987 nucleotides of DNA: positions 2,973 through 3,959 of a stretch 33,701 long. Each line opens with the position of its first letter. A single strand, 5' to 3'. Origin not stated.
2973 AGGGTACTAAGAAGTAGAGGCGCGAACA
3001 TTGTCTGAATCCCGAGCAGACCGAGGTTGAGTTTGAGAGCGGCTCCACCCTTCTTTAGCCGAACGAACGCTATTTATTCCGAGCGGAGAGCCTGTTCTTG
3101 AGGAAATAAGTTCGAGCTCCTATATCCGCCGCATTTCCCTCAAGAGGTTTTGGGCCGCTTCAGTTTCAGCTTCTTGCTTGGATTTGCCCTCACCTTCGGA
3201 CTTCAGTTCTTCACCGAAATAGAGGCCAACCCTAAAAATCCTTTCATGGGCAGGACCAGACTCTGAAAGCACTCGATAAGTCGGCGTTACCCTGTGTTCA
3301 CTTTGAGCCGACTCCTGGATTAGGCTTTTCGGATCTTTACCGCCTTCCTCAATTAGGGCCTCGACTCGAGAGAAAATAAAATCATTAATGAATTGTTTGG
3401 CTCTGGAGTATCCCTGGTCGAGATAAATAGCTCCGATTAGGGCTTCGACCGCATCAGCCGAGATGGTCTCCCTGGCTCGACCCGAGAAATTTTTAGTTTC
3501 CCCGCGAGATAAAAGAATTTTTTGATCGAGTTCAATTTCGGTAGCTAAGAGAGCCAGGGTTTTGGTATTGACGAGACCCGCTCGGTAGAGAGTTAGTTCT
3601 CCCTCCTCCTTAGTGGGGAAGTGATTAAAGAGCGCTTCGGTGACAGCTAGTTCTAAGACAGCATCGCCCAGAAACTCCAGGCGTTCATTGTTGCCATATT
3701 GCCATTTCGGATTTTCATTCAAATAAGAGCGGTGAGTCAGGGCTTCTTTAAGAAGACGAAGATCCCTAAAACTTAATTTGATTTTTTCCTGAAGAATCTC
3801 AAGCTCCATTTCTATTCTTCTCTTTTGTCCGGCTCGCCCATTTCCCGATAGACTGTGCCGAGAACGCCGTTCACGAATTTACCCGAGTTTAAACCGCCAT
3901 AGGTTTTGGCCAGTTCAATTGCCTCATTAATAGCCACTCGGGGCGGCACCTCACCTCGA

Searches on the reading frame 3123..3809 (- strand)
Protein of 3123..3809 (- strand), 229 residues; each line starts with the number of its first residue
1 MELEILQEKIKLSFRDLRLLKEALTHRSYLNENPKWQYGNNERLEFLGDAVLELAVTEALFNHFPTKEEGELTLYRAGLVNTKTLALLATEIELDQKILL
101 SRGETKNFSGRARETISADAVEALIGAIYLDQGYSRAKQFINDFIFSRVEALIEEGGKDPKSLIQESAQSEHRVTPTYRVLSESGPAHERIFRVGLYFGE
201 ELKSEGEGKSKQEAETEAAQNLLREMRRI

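Call 17: find_related_loci(query=window:3123-3809:-, collection=genome_contigs, flank=6000)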
Query window:3123-3809:- (229 aa) in genome_contigs; peptide patterns used: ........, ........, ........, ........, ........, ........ (x = any residue, [..] = any of these).
551 stretches matched a pattern; 177 encode a relative of the query (tblastn E <= 1e-3); the best 80 are kept; 80 distinct loci.
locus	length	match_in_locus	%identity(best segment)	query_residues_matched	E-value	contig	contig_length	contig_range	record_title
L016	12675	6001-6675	92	1-225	7e-136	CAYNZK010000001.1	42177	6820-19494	MAG TPA_asm: uncultured Candidatus Saccharibacteria bacterium isolate ERP125453_co1_532 genome assembly, contig: NODE_68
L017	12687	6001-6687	86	1-229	6e-130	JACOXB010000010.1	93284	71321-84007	MAG: Candidatus Colwellbacteria bacterium isolate NC_groundwater_142_Ag_S-0.1um_47_15 S4_GD2017_2_S1_scaffold_888, whole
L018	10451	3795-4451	68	2-220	2e-99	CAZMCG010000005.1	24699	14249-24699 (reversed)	MAG TPA_asm: uncultured Candidatus Saccharibacteria bacterium isolate binchicken_co112_83 genome assembly, contig: NODE_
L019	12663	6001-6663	58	6-226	1e-82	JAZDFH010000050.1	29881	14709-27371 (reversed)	MAG: bacterium isolate MEGAHIT-group-0.198 k141_12103851, whole genome shotgun sequence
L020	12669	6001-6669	58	1-223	1e-79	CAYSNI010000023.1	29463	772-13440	MAG TPA_asm: uncultured Candidatus Saccharibacteria bacterium isolate binchicken_co203_465 genome assembly, contig: k141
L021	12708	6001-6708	54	1-228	2e-75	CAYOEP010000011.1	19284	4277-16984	MAG TPA_asm: uncultured Candidatus Saccharibacteria bacterium isolate SRP162660_co2_137 genome assembly, contig: NODE_91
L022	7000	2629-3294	55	6-227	3e-75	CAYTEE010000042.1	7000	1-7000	MAG TPA_asm: uncultured Candidatus Saccharibacteria bacterium isolate SRP050083_co2_44 genome assembly, contig: NODE_951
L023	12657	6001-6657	57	10-228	1e-74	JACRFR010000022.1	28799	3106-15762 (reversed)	MAG: Candidatus Liptonbacteria bacterium isolate NC_groundwater_1730_Pr3_B-0.1um_54_13 SR-2_scaffold_141_902620, whole g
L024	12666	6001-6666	57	6-226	2e-74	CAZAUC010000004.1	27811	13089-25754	MAG TPA_asm: uncultured Candidatus Saccharibacteria bacterium isolate SRP214966_co6_158 genome assembly, contig: NODE_86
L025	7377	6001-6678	52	1-226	3e-74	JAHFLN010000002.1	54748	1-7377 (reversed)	MAG: Candidatus Harrisonbacteria bacterium isolate nzgw434 NODE_312_length_54749_cov_4.246138, whole genome shotgun sequ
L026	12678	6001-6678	56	1-226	8e-74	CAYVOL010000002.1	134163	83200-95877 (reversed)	MAG TPA_asm: uncultured Candidatus Saccharibacteria bacterium isolate SRP093762_co1_174 genome assembly, contig: NODE_70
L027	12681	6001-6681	54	1-226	2e-72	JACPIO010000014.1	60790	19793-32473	MAG: Candidatus Wolfebacteria bacterium isolate NC_groundwater_443_Ag_B-0.1um_44_15 GD18-4_B1_scaffold_819122, whole gen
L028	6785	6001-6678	53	1-226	5e-72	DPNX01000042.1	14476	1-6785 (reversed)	MAG TPA_asm: Patescibacteria group bacterium isolate UBA11618 contig_58264, whole genome shotgun sequence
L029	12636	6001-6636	55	1-212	8e-72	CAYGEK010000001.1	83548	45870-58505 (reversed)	MAG TPA_asm: uncultured Candidatus Saccharibacteria bacterium isolate ERP113451_co3_265 genome assembly, contig: NODE_97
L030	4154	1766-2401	53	1-212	3e-71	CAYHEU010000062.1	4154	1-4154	MAG TPA_asm: uncultured Candidatus Saccharibacteria bacterium isolate ERP119705_co13_212 genome assembly, contig: NODE_2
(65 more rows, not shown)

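Call 28: search_protein_families(library=phrogs, proteins=[L017:6751-7584:-, L017:7609-7779:-], max_evalue=1)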
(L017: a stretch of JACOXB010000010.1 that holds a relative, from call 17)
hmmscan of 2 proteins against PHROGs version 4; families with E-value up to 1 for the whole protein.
L017:6751-7584:- (277 aa): 1 family
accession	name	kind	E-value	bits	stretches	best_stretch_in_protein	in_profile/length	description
phrog_19622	-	other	0.07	12.5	1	197-235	38-76/524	esterase/lipase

L017:7609-7779:- (56 aa): 1 family
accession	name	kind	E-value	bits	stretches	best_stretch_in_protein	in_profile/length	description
phrog_9414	-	unknown function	0.19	12.7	1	15-42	3-30/71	-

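Call 29: search_protein_families(library=padloc, proteins=[L017:6751-7584:-, L017:7609-7779:-], max_evalue=1)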
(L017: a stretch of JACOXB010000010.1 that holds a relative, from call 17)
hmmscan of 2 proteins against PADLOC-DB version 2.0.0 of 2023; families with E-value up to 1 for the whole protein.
L017:6751-7584:- (277 aa): 0 families

L017:7609-7779:- (56 aa): 0 families

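Call 30: search_protein_families(library=pfam, proteins=[L017:6751-7584:-, L017:7609-7779:-], max_evalue=1)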
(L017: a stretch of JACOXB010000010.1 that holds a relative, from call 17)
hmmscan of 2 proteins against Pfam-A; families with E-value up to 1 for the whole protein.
L017:6751-7584:- (277 aa): 0 families

L017:7609-7779:- (56 aa): 1 family
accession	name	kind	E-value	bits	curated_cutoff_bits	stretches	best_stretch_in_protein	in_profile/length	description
PF24254.1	DUF7455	-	0.017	15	27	1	17-49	5-37/54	Domain of unknown function (DUF7455)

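Call 31: search_protein_families(library=ncbifam, proteins=[L017:6751-7584:-, L017:7609-7779:-], max_evalue=1)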
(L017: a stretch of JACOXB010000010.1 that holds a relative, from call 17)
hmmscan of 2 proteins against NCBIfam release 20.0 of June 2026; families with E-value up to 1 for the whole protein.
L017:6751-7584:- (277 aa): 0 families

L017:7609-7779:- (56 aa): 0 families

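Call 38: find_homologous_proteins(query=L017:6754-7584:-, max_evalue=0.01)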
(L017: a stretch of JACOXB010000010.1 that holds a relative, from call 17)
Query L017:6754-7584:- (277 aa): 13 proteins with E <= 0.01 among 1770 candidates.
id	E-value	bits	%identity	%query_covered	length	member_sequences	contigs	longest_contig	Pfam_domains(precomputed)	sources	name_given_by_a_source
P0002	1.1e-178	611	100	97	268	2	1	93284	-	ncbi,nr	ncbi:MAG: hypothetical protein HYS89_02385 [Candidatus Colwellbacteria bacterium]|nr:hypothetical pr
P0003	7.4e-37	145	39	99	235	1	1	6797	-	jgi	jgi:hypothetical protein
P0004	6.1e-25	106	32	94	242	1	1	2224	-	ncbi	-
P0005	2.4e-24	104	32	95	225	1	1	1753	-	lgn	-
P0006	5.2e-24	103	35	83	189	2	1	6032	-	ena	-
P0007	2.7e-23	101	33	95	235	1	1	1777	-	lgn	-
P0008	3.6e-22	97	30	99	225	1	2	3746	-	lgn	-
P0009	1.0e-20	92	32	96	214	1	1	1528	-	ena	-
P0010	6.4e-17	80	31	95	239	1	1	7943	-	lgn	-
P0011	2.9e-15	75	29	95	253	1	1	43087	-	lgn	-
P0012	1.5e-13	69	37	45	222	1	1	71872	-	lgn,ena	-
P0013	5.7e-13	67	55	23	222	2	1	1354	-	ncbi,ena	-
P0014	6.6e-13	67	48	28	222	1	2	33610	-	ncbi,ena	-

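Call 40: find_encoding_contigs(protein=P0003, flank=6000, max_places=3)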
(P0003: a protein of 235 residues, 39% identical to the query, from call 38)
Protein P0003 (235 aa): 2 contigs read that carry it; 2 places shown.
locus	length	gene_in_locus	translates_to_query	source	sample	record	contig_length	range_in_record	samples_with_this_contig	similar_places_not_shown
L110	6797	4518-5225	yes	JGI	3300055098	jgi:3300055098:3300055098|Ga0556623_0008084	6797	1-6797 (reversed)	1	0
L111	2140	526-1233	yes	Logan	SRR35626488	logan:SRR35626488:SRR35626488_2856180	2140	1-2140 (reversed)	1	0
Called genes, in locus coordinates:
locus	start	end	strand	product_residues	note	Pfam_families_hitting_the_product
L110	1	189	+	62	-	?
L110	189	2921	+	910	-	-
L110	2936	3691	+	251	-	PF00005:ABC_tran, PF02463:SMC_N (faint), PF13304:AAA_21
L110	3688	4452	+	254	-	PF01061:ABC2_membrane, PF12698:ABC2_membrane_3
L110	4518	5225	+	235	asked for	-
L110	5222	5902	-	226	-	-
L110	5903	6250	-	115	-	-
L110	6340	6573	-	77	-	-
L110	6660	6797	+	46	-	?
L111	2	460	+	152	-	?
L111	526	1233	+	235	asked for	-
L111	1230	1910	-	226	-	-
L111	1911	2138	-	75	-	?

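Call 41: find_encoding_contigs(protein=P0011, flank=6000, max_places=3)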
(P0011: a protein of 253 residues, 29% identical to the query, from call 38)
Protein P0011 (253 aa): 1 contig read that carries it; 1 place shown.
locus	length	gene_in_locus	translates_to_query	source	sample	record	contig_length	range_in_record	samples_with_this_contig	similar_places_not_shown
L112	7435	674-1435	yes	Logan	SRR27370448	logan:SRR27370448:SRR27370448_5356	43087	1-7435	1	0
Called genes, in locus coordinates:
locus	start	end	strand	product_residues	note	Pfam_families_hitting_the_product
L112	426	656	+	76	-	-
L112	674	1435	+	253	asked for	-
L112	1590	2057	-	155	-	-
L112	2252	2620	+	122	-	-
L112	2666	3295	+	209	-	PF24387:AEP-like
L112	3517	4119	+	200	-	PF01966:HD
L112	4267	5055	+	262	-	PF18761:Heliorhodopsin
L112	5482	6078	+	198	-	-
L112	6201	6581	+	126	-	PF00072:Response_reg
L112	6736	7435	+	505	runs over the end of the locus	PF01551:Peptidase_M23 (weak), PF01839:FG-GAP (faint), PF13517:FG-GAP_3, PF01551:Peptidase_M23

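Call 42: find_encoding_contigs(protein=P0012, flank=6000, max_places=3)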
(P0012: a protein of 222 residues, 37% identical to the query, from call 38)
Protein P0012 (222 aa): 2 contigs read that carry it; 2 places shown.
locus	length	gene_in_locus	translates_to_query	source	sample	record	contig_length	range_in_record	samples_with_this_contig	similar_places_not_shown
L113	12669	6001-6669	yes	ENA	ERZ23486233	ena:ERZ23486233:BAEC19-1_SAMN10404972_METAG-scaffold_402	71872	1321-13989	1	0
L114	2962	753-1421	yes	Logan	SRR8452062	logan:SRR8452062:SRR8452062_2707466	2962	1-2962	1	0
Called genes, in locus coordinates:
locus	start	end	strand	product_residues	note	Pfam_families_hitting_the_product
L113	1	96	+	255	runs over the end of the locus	-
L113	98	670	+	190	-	-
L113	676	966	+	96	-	-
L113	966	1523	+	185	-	PF03692:CxxCxxCC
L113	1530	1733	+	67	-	-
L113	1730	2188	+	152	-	-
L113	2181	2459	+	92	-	-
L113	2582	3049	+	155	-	PF00383:dCMP_cyt_deam_1, PF14437:MafB19-deam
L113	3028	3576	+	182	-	PF08761:dUTPase_2 (faint)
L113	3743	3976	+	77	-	-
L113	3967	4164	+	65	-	-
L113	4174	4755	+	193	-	PF25109:HAD_PNKP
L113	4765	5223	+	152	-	-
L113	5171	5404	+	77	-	-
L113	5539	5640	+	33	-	-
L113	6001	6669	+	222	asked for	-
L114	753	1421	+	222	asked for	-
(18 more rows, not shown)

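Call 84: search_solved_structures(query=A2, max_evalue=10)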
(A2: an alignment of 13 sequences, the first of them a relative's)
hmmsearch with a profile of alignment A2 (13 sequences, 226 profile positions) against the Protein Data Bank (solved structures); distinct sequences matched with E-value up to 10: 1.
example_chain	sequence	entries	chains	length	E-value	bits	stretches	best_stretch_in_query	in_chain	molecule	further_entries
3qac_A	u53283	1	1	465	0.043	16.6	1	115-181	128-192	11S globulin seed storage protein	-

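Call 85: search_protein_families(library=pfam, alignment_id=A2, max_evalue=0.1)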
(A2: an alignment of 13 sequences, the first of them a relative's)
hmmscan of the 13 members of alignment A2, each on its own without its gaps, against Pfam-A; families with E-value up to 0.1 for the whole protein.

A. member 1, P0002 (268 aa): 0 families

B. families by the number of members that match (of 13 scanned): 1 family
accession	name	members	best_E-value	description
PF16946.11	Porin_OmpG_1_2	1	0.074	OMPG-porin 1 family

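Call 88: find_related_loci(query=A2, collection=viral_contigs, flank=6000)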
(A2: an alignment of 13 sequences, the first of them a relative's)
Query A2 (268 aa) in viral_contigs; peptide patterns used: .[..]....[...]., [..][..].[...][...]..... (x = any residue, [..] = any of these).
67 stretches matched a pattern; 1 encode a relative of the query (tblastn E <= 1e-3); 1 distinct loci.
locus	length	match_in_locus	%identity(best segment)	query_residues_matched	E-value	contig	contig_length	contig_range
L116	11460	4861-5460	27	5-258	9e-20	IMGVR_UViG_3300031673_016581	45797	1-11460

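Call 91: search_protein_families(library=phrogs, proteins=[L116:778-2511:+, L116:2834-3616:+, L116:4034-4606:+, L116:4828-5484:+, L116:5484-6074:+, L116:8280-8753:+, L116:9328-9837:+], max_evalue=0.00001)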
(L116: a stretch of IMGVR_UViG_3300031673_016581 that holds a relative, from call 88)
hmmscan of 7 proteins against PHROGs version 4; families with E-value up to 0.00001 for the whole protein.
L116:778-2511:+ (577 aa): 1 family
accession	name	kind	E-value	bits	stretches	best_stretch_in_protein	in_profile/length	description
phrog_11768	-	DNA, RNA and nucleotide metabolism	8.8e-29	101.5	2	71-279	80-309/647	DNA polymerase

L116:2834-3616:+ (260 aa): 0 families

L116:4034-4606:+ (190 aa): 1 family
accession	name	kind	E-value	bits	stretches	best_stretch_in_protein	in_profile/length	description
phrog_11961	-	unknown function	1.4e-09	38.8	1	53-174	18-141/150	-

L116:4828-5484:+ (218 aa): 0 families

L116:5484-6074:+ (196 aa): 4 families
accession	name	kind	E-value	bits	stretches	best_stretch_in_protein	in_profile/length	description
phrog_85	-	DNA, RNA and nucleotide metabolism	2.6e-57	196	1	7-195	371-582/866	thymidylate synthase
phrog_22708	-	DNA, RNA and nucleotide metabolism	1.5e-14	55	1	8-103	30-137/242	thymidylate synthase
phrog_10644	-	DNA, RNA and nucleotide metabolism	6.2e-12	46.9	1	122-191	80-149/160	thymidylate synthase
phrog_35637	-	DNA, RNA and nucleotide metabolism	5.4e-11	43.1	1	51-190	128-269/366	thymidylate synthase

L116:8280-8753:+ (157 aa): 0 families

L116:9328-9837:+ (169 aa): 0 families

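Call 95: list_cluster_members(proteins=[window:3123-3809:-, window:3815-4249:-])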
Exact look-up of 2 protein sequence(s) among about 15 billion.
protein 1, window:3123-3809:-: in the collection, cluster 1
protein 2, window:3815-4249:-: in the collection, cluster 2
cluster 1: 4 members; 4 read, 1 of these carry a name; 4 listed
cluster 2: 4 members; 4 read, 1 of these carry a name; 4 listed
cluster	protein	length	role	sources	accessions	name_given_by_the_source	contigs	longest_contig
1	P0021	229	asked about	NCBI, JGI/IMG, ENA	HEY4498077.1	MAG TPA: ribonuclease III [Candidatus Paceibacterota bacterium]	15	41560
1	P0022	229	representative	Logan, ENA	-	-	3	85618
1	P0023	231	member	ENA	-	-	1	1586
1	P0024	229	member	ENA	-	-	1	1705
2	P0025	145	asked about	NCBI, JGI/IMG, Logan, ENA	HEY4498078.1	MAG TPA: transcription antitermination factor NusB [Candidatus Paceibacterota bacterium]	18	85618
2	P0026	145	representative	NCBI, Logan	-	-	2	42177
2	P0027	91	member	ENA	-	-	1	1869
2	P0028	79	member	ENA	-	-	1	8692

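Call 96: find_encoding_contigs(protein=P0022, flank=5000, max_places=4)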
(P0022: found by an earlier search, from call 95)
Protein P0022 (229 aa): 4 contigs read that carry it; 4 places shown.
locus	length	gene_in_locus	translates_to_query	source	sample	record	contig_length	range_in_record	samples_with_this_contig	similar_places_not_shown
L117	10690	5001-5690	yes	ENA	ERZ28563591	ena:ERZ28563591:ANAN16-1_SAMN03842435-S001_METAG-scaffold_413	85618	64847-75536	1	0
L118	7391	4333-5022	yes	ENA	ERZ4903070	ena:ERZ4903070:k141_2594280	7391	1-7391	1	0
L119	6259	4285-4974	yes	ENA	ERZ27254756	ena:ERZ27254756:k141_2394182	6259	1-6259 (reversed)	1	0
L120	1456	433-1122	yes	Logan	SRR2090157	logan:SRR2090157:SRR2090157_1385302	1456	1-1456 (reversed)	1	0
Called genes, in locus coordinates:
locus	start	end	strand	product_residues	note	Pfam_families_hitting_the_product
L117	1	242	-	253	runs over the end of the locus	PF00318:Ribosomal_S2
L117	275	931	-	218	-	PF01746:tRNA_m1G_MT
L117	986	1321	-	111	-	PF13083:KH_KhpA-B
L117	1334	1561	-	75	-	PF00886:Ribosomal_S16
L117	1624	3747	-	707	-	PF00005:ABC_tran (faint), PF02463:SMC_N, PF13175:AAA_15, PF13476:AAA_23, PF13555:AAA_29 (weak), PF13304:AAA_21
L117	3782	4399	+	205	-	PF01351:RNase_HII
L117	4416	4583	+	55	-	PF01783:Ribosomal_L32p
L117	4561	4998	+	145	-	PF01029:NusB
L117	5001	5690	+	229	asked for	PF14622:Ribonucleas_3_3, PF00636:Ribonuclease_3, PF22892:DSRM_MRPL44 (weak), PF00035:dsrm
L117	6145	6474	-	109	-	-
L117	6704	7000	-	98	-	-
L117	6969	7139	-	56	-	-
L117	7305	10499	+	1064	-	PF02811:PHP, PF07733:DNA_pol3_alpha, PF17657:DNA_pol3_finger, PF14579:HHH_6, PF01336:tRNA_anti-codon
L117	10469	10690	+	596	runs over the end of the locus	PF07973:tRNA_SAD, PF00587:tRNA-synt_2b, PF03129:HGTP_anticodon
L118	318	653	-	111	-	PF13083:KH_KhpA-B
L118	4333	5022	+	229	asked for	PF14622:Ribonucleas_3_3, PF00636:Ribonuclease_3, PF22892:DSRM_MRPL44 (weak), PF00035:dsrm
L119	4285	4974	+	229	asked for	PF14622:Ribonucleas_3_3, PF00636:Ribonuclease_3, PF22892:DSRM_MRPL44 (weak), PF00035:dsrm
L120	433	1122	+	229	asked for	PF14622:Ribonucleas_3_3, PF00636:Ribonuclease_3, PF22892:DSRM_MRPL44 (weak), PF00035:dsrm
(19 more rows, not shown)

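Call 97: find_encoding_contigs(protein=P0024, flank=3000, max_places=3)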
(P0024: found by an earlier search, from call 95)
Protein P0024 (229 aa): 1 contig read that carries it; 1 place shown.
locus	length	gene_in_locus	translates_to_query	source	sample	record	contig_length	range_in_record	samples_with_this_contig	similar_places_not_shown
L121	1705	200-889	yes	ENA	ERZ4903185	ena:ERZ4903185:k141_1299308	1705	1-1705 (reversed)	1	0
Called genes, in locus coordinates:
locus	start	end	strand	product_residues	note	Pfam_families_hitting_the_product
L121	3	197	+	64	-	?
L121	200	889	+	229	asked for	PF14622:Ribonucleas_3_3, PF00636:Ribonuclease_3, PF22892:DSRM_MRPL44 (weak), PF00035:dsrm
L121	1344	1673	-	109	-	-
